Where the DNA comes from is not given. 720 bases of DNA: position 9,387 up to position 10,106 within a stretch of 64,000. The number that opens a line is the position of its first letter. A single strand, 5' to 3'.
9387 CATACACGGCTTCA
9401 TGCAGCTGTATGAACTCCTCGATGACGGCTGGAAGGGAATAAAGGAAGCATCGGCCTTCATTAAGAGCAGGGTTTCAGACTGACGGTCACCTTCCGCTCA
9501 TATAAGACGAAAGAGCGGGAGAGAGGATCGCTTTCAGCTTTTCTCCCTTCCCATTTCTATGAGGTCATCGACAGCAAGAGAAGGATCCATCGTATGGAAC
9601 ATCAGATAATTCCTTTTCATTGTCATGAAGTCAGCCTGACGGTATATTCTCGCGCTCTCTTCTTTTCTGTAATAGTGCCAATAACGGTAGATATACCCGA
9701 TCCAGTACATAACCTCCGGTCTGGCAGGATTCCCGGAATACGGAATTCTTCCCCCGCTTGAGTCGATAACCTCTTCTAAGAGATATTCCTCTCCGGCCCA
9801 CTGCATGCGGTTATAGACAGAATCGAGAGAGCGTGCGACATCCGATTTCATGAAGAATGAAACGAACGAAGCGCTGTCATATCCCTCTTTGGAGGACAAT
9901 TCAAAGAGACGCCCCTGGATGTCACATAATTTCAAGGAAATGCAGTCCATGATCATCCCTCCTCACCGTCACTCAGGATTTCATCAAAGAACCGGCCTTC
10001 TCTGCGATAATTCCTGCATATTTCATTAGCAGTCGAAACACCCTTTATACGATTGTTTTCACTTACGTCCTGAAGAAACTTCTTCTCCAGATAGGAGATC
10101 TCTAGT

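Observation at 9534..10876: XRE-HTH fused to a DUF3990-like domain with a PARP-like HGS / GxGFY signature, plus an overlapping partner gene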

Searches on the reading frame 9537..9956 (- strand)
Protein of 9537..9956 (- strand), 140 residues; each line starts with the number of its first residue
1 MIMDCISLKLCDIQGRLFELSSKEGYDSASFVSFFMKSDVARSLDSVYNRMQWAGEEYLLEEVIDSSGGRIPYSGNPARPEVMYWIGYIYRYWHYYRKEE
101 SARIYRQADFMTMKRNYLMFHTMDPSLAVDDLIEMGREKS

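Call 3: search_protein_families(library=pfam, proteins=[window:9537-9956:-], max_evalue=1)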
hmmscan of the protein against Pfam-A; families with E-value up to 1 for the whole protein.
window:9537-9956:- (140 aa): 1 family
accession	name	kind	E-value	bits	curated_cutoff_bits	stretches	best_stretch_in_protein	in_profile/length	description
PF12668.12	DUF3791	-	0.0071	16.7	25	1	86-137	7-58/60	Protein of unknown function (DUF3791)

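Call 4: search_protein_families(library=ncbifam, proteins=[window:9537-9956:-], max_evalue=1)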
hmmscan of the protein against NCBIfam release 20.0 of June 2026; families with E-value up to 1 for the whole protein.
window:9537-9956:- (140 aa): 0 families

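Call 5: search_protein_families(library=padloc, proteins=[window:9537-9956:-], max_evalue=1)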
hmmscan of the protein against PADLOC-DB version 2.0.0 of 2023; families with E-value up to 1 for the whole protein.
window:9537-9956:- (140 aa): 1 family
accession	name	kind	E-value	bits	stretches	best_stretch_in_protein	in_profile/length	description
PDLC04642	PDC-M42B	-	4.5e-09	34.7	1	11-131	13-134/138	-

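Call 14: find_homologous_proteins(query=window:9537-9956:-)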
Query window:9537-9956:- (140 aa): 4004 proteins with E <= 0.001 among 4009 candidates; the best 120 are listed.
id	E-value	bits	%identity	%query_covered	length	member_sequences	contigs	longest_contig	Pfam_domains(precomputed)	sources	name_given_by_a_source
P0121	3.4e-80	285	93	98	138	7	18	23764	-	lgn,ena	-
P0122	4.6e-67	242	75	97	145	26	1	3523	-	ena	-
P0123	3.8e-65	236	74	98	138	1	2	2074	-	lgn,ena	-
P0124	1.3e-64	234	73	98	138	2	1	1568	-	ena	-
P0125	1.6e-64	234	74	98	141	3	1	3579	-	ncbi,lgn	-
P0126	1.6e-64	234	74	98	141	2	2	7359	-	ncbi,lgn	-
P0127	1.8e-64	234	73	99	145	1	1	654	-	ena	-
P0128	3.3e-64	233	71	99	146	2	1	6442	-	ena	-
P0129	3.0e-63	230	75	98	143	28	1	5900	-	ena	-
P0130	4.8e-63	229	72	99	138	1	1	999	-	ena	-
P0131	1.0e-62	228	73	99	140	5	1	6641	-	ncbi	-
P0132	2.0e-62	227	72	98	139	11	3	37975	-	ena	-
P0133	3.0e-62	227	72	98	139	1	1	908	-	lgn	-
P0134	3.4e-62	227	71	99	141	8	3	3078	-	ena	-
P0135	7.3e-62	226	72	98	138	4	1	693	-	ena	-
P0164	4.0e-59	217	68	97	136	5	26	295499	-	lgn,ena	-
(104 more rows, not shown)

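Call 44: search_protein_families(library=pfam, alignment_id=A2, max_evalue=1)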
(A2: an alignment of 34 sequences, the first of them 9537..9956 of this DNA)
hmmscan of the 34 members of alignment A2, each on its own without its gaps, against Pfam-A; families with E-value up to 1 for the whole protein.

A. member 1, window:9537-9956:- (140 aa): 1 family
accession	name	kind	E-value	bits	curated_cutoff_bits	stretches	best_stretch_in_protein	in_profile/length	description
PF12668.12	DUF3791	-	0.0071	16.7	25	1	86-137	7-58/60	Protein of unknown function (DUF3791)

B. families by the number of members that match (of 34 scanned): 5 families
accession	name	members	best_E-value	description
PF12668.12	DUF3791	34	1.2e-07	Protein of unknown function (DUF3791)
PF13040.11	Fur_reg_FbpB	2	0.037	Fur-regulated basic protein B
PF16217.10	M64_N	2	0.062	Peptidase M64 N-terminus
PF09797.15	NatB_MDM20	1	0.042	N-acetyltransferase B complex (NatB) non catalytic subunit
PF09492.16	Pec_lyase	1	0.072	Pectic acid lyase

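Call 57: search_solved_structures(query=A2, max_evalue=10, show_alignments=2)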
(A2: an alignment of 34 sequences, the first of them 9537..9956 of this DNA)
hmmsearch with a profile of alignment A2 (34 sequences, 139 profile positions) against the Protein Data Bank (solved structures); distinct sequences matched with E-value up to 10: 4.
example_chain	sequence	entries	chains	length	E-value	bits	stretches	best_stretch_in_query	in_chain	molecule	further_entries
8jkz_A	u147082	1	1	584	0.13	15.5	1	9-62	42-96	Sir2 superfamily protein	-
8jl0_A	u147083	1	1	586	0.13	15.5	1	9-62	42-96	Sir2 superfamily protein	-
8in8_B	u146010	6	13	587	0.13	15.5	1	9-62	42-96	Sir2 superfamily protein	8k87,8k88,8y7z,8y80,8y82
7bv5_C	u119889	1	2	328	0.44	13.8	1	39-59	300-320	tRNA-specific adenosine deaminase subunit TAD3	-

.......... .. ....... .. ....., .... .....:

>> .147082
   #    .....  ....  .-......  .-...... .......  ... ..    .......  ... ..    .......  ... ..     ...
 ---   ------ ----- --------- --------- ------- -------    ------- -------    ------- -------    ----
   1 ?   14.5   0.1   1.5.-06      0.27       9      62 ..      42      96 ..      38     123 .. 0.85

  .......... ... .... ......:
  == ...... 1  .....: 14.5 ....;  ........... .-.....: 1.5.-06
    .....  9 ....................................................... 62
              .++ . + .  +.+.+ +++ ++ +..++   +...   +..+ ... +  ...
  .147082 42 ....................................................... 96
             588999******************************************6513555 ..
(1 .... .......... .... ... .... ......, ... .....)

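Call 58: search_protein_families(library=phrogs, proteins=[window:9537-9950:-], max_evalue=0.01)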
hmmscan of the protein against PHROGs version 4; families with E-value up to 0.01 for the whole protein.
window:9537-9950:- (138 aa): 0 families

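Call 72: find_encoding_contigs(protein=P0164, flank=4000, max_places=4)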
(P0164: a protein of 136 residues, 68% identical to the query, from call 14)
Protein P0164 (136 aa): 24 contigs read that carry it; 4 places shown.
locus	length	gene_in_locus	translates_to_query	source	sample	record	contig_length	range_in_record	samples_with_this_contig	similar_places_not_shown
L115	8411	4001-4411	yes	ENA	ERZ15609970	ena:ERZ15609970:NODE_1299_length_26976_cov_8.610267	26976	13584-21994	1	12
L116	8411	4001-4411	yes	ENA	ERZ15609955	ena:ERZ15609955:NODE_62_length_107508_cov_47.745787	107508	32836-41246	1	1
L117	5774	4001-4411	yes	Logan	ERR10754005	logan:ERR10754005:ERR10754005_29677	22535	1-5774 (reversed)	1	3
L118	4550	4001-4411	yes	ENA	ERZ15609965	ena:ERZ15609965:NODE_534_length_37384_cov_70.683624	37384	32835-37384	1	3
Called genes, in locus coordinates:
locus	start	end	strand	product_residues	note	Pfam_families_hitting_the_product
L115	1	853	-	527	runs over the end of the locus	-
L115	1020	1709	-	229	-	-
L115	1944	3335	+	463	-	PF00209:SNF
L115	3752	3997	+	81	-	-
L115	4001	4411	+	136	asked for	-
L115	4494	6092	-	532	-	PF01547:SBP_bac_1, PF13416:SBP_bac_8, PF13343:SBP_bac_6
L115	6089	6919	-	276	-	PF00528:BPD_transp_1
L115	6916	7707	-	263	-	PF00528:BPD_transp_1 (weak)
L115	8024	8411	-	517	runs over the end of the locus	PF00005:ABC_tran, PF08402:TOBE_2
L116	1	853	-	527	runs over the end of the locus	PF04932:Wzy_C (weak)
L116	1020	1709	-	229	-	-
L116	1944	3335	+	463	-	PF00209:SNF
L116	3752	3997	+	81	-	-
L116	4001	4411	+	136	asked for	-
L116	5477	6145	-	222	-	PF09711:Cas_Csn2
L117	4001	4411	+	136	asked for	-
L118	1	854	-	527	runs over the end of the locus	PF04932:Wzy_C (weak)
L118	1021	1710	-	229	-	-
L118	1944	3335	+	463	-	PF00209:SNF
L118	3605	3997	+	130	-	PF13151:DUF3990 (weak)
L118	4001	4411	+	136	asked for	-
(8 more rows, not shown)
